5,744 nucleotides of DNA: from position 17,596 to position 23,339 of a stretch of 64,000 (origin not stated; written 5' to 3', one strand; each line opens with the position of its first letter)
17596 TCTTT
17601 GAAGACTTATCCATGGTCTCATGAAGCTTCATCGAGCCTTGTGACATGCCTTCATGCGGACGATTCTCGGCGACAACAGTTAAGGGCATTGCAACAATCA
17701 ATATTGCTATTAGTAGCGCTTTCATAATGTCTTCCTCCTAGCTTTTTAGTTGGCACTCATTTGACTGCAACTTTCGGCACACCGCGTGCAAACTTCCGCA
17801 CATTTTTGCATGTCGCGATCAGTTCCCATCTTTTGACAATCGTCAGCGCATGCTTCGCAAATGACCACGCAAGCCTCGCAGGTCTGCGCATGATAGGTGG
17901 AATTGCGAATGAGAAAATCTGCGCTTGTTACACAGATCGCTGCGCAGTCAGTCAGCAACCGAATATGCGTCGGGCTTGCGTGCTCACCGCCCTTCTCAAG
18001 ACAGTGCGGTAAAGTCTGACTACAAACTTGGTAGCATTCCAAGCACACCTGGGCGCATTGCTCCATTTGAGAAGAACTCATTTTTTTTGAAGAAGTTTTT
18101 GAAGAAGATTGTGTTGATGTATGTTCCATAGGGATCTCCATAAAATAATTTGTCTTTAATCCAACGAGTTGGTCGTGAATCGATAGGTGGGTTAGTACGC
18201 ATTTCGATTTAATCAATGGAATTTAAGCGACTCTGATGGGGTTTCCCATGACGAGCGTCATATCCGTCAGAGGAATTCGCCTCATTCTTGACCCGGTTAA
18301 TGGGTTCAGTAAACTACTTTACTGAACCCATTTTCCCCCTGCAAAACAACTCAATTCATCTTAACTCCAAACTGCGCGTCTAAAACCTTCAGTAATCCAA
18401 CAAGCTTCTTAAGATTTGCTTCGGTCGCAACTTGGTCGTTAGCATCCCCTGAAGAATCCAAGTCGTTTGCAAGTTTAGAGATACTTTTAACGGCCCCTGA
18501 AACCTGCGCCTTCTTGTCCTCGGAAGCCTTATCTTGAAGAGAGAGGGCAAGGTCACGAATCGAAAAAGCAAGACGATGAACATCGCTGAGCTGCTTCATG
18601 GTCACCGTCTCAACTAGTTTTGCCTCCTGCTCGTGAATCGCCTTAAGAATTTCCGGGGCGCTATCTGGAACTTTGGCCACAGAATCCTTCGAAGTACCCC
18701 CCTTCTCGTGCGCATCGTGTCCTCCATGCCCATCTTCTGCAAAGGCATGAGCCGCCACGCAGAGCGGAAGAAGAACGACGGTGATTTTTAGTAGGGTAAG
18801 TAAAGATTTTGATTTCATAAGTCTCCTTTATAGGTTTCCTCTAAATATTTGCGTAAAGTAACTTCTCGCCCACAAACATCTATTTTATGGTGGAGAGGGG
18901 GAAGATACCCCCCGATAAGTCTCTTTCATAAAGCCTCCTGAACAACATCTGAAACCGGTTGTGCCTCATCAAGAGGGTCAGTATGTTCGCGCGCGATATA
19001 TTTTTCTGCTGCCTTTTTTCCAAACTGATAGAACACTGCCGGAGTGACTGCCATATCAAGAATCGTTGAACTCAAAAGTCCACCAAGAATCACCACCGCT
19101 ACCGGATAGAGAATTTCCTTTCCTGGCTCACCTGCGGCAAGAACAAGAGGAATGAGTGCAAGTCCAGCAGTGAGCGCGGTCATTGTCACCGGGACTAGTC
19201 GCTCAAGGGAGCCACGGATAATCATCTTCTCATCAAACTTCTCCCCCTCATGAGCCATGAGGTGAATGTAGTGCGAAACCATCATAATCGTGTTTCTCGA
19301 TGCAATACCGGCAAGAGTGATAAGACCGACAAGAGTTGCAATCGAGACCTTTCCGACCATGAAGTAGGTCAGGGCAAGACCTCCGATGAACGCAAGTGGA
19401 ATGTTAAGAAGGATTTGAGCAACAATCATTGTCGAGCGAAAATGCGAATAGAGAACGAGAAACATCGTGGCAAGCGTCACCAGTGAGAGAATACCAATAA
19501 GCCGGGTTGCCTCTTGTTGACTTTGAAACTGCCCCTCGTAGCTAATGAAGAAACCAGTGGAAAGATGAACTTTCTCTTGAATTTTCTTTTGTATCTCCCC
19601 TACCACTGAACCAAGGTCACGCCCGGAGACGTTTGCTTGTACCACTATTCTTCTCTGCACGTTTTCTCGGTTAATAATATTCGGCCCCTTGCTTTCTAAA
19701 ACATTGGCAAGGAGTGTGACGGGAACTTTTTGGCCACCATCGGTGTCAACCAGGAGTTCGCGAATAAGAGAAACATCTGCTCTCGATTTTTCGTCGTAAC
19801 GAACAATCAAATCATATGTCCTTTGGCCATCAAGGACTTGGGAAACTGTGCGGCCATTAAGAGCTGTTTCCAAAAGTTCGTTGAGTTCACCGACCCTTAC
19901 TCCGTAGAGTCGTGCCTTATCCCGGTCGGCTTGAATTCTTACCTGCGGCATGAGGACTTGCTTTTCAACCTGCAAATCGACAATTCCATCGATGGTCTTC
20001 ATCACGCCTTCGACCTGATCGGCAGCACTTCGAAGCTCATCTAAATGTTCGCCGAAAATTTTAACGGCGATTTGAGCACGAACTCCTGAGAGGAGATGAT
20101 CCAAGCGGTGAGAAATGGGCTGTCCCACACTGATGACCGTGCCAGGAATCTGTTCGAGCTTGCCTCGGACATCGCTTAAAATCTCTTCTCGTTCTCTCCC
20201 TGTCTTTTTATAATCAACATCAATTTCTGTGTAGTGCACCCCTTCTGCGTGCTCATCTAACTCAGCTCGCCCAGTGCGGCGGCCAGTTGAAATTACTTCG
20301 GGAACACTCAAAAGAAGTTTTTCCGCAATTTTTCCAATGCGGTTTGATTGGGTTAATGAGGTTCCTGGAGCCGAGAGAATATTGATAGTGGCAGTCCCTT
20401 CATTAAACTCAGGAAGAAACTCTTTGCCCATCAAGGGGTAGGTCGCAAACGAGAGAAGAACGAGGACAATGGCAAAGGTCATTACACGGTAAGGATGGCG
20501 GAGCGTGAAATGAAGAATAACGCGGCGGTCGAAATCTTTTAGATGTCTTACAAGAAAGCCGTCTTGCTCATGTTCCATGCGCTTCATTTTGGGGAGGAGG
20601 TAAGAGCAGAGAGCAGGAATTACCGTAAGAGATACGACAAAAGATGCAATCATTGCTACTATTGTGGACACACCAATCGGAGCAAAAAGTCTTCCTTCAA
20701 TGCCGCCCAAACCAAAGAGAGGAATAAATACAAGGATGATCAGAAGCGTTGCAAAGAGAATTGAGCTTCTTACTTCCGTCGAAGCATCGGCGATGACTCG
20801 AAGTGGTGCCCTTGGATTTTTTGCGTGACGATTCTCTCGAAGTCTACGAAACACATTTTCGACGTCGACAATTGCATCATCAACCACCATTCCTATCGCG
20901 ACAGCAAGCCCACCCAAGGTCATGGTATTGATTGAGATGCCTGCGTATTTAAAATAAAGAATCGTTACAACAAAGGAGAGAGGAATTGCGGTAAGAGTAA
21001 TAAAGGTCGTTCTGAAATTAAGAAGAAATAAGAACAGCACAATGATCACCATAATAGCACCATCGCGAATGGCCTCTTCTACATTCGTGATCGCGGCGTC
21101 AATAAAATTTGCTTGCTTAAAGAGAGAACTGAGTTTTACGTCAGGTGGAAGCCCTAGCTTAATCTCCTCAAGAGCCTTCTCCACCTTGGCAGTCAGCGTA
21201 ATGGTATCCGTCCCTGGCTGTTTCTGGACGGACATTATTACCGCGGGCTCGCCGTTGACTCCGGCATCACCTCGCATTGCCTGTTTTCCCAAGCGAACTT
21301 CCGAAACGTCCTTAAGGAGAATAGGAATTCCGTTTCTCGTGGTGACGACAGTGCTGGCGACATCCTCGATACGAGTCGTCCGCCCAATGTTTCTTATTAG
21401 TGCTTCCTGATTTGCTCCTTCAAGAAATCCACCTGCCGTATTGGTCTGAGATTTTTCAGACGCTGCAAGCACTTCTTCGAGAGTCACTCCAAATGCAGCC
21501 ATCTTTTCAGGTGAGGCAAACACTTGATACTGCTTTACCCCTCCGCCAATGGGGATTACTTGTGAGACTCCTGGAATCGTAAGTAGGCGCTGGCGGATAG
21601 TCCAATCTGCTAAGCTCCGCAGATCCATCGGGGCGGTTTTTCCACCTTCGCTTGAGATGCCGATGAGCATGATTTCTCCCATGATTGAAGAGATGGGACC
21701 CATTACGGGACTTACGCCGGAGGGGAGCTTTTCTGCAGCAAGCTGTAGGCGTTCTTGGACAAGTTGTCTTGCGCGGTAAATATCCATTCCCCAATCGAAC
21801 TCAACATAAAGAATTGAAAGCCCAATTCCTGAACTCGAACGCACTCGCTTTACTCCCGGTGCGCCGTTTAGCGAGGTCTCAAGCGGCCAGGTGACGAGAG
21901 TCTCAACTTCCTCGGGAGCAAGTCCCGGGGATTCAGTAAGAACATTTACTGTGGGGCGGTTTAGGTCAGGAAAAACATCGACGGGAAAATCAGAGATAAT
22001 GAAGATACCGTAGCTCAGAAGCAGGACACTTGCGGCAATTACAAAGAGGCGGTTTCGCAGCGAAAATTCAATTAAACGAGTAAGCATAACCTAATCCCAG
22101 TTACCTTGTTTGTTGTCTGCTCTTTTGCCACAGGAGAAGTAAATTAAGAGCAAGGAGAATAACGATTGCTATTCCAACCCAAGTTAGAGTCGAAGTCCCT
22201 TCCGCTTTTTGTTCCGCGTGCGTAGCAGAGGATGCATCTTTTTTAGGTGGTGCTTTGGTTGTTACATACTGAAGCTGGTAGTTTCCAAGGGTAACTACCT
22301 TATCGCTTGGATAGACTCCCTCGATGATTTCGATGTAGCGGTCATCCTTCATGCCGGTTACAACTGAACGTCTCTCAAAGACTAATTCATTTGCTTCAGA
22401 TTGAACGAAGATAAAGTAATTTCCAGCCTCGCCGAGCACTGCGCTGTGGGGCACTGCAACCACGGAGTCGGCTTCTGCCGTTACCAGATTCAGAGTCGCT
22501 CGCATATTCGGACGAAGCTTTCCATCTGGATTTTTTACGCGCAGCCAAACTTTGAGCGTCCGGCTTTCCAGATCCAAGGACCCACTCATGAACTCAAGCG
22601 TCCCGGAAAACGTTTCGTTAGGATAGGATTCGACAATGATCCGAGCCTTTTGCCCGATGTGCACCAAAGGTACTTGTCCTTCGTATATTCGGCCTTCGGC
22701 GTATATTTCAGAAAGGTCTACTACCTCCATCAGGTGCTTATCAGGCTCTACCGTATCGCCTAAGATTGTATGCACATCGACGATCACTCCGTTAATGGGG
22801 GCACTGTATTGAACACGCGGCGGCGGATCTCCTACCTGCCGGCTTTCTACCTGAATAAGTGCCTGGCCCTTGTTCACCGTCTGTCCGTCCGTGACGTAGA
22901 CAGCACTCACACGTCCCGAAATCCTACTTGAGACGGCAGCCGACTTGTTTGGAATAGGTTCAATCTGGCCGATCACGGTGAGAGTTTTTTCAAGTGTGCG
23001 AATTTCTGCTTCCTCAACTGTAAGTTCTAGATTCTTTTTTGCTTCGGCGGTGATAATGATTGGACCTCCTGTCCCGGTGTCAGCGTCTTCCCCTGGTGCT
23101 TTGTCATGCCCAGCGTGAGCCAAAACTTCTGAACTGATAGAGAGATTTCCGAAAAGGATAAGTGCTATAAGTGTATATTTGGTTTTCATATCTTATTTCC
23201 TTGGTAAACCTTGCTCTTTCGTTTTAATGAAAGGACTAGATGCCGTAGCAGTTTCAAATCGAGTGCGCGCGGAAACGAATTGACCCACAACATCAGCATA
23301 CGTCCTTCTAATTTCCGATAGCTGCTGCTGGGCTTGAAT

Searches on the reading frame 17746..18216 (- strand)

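Call 40: search_protein_families(library=pfam, proteins=[window:17746-18216:-], max_evalue=0.001)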
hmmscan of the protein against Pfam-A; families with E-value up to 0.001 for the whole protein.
window:17746-18216:- (156 aa): 1 family
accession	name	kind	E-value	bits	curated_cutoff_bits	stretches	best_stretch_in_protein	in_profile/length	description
PF03860.21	DUF326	-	3.8e-07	30.3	20.4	0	135-153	3-21/21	Domain of Unknown Function (DUF326)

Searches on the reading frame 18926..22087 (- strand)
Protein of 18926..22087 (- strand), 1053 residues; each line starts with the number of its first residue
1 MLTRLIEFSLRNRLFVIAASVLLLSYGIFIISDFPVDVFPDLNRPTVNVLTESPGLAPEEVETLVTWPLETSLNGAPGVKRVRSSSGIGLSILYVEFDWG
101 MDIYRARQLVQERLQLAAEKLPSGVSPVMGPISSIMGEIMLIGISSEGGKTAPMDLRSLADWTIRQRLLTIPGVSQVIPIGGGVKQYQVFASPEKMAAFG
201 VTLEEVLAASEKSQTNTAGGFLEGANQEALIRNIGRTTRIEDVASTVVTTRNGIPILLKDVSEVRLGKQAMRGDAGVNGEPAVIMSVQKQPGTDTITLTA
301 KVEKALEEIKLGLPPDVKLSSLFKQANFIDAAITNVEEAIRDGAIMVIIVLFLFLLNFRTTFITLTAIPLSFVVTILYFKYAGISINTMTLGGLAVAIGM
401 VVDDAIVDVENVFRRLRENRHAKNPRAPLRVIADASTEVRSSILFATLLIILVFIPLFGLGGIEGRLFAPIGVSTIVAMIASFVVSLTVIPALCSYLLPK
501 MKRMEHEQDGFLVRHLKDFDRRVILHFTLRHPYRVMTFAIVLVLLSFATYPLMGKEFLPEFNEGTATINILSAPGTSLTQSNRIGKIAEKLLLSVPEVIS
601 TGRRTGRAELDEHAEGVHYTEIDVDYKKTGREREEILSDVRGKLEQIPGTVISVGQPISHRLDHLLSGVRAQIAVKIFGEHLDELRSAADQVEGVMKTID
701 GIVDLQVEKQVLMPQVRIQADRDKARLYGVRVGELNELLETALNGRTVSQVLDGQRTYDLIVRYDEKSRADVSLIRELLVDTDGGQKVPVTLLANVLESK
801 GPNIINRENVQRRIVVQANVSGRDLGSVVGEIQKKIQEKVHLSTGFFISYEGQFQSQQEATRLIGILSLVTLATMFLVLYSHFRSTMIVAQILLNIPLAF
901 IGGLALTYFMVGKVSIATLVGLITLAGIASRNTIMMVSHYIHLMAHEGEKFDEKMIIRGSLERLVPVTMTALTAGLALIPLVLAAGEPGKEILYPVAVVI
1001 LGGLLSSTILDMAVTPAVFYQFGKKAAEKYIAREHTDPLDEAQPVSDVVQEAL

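Call 40: search_protein_families(library=pfam, proteins=[window:18926-22087:-], max_evalue=0.001)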
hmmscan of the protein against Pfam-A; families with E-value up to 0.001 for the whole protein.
window:18926-22087:- (1053 aa): 3 families
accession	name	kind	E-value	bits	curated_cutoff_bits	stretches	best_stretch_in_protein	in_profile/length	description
PF00873.25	ACR_tran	-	2.2e-270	900.1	28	1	6-1022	2-1020/1021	AcrB/AcrD/AcrF family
PF03176.21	MMPL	-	2.8e-07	30.2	20.5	1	343-500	152-305/333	MMPL family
PF02355.23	SecD_SecF_C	-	0.00037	20.4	20.5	0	346-486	40-175/189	Protein export membrane protein SecD/SecF, C-terminal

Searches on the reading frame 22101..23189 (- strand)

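Call 40: search_protein_families(library=pfam, proteins=[window:22101-23189:-], max_evalue=0.001)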
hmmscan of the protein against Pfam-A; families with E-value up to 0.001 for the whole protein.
window:22101-23189:- (362 aa): 4 families
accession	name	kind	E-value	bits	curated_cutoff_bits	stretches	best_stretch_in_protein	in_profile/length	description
PF16576.10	HlyD_D23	-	2.8e-36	125.2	30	2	120-231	103-214/214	Barrel-sandwich domain of CusB or HlyD membrane-fusion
PF13437.12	HlyD_3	-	7.6e-18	65.6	22.2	1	130-227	4-105/106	HlyD family secretion protein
PF13533.13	Biotin_lipoyl_2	-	4.6e-11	42.7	29.8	1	85-114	2-31/32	Biotin-lipoyl like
PF00364.28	Biotin_lipoyl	-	2.9e-06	27.5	22.1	1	87-155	9-72/73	Biotin-requiring enzyme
